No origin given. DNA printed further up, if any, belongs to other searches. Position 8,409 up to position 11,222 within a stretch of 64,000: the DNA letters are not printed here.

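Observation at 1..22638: Array of seven TPR plus GWxTD-type exported paralogs in three subfamilies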

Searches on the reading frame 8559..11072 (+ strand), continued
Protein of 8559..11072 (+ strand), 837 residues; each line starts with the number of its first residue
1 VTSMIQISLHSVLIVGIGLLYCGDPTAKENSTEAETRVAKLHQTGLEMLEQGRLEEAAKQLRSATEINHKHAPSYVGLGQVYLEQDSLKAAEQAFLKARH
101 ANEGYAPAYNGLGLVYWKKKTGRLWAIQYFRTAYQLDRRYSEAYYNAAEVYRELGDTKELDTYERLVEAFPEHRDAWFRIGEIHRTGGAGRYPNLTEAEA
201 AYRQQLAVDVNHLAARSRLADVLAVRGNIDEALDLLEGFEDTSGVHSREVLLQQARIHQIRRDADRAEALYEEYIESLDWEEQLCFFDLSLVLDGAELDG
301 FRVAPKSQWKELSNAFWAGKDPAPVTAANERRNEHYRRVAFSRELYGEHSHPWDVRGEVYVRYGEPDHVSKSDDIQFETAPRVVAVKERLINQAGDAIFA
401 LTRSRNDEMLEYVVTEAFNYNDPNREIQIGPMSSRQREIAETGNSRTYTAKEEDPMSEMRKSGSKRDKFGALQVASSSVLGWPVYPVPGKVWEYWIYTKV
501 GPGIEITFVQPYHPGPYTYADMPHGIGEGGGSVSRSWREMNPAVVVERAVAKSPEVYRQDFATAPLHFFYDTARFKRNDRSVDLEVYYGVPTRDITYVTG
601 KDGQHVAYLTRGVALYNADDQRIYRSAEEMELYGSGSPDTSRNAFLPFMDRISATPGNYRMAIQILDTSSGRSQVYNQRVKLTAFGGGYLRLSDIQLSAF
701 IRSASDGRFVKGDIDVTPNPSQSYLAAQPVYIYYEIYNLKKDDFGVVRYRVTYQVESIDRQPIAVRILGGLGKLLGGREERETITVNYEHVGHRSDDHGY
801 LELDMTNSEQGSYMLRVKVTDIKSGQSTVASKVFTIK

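Call 70: search_protein_families(library=pfam, proteins=[L002:12789-13823:+, L002:16481-17527:+, L054:18136-20106:+], max_evalue=0.05)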
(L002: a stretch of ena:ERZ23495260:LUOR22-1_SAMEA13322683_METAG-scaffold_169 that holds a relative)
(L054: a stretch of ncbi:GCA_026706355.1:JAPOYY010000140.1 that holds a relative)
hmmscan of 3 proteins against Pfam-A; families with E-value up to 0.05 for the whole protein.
L002:12789-13823:+ (344 aa): 5 families
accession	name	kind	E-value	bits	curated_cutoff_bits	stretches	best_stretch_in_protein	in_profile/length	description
PF03781.23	FGE-sulfatase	-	9e-38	130.8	23.3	1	97-340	4-254/255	Sulfatase-modifying factor enzyme 1-like domain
PF00036.39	EF-hand_1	-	4.4e-05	23.2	25.4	1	56-76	8-28/29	EF hand domain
PF13405.12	EF-hand_6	-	0.0069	16.5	25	0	56-77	8-29/30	EF-hand domain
PF13833.12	EF-hand_8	-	0.0085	16.3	28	0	56-71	33-48/54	EF-hand domain pair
PF13499.12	EF-hand_7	-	0.02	15.6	30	0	56-71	48-63/67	EF-hand domain pair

L002:16481-17527:+ (348 aa): 6 families
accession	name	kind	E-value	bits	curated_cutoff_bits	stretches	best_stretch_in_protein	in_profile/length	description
PF03781.23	FGE-sulfatase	-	1.8e-40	139.6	23.3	1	97-344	4-254/255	Sulfatase-modifying factor enzyme 1-like domain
PF00036.39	EF-hand_1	-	0.00016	21.4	25.4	1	56-76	8-28/29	EF hand domain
PF13833.12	EF-hand_8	-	0.0053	16.9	28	0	56-75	33-52/54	EF-hand domain pair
PF13405.12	EF-hand_6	-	0.017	15.3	25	0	56-77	8-29/30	EF-hand domain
PF00404.24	Dockerin_1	-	0.025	15.2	22.9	0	30-75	2-54/57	Dockerin type I domain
PF13499.12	EF-hand_7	-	0.041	14.7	30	0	56-84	10-38/67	EF-hand domain pair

L054:18136-20106:+ (656 aa): 1 family
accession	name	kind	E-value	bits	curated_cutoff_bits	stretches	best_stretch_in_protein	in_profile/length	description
PF01663.27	Phosphodiest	-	1.2e-22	81.4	23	2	8-118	4-117/342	Type I phosphodiesterase / nucleotide pyrophosphatase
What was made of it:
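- On Cohesin-type scaffoldins: Dockerin_1 reaches only E = 0.025 in one FGE-like neighbour from a related contig (call 70).
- Closest known: Cohesin-dockerin scaffoldins. Different: Dockerin_1 reaches only E = 0.025, below threshold (call 70).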

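Call 90: search_protein_families(library=padloc, proteins=[window:8559-11072:+], max_evalue=0.001)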
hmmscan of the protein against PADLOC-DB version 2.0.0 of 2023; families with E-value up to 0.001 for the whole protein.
window:8559-11072:+ (837 aa): 0 families
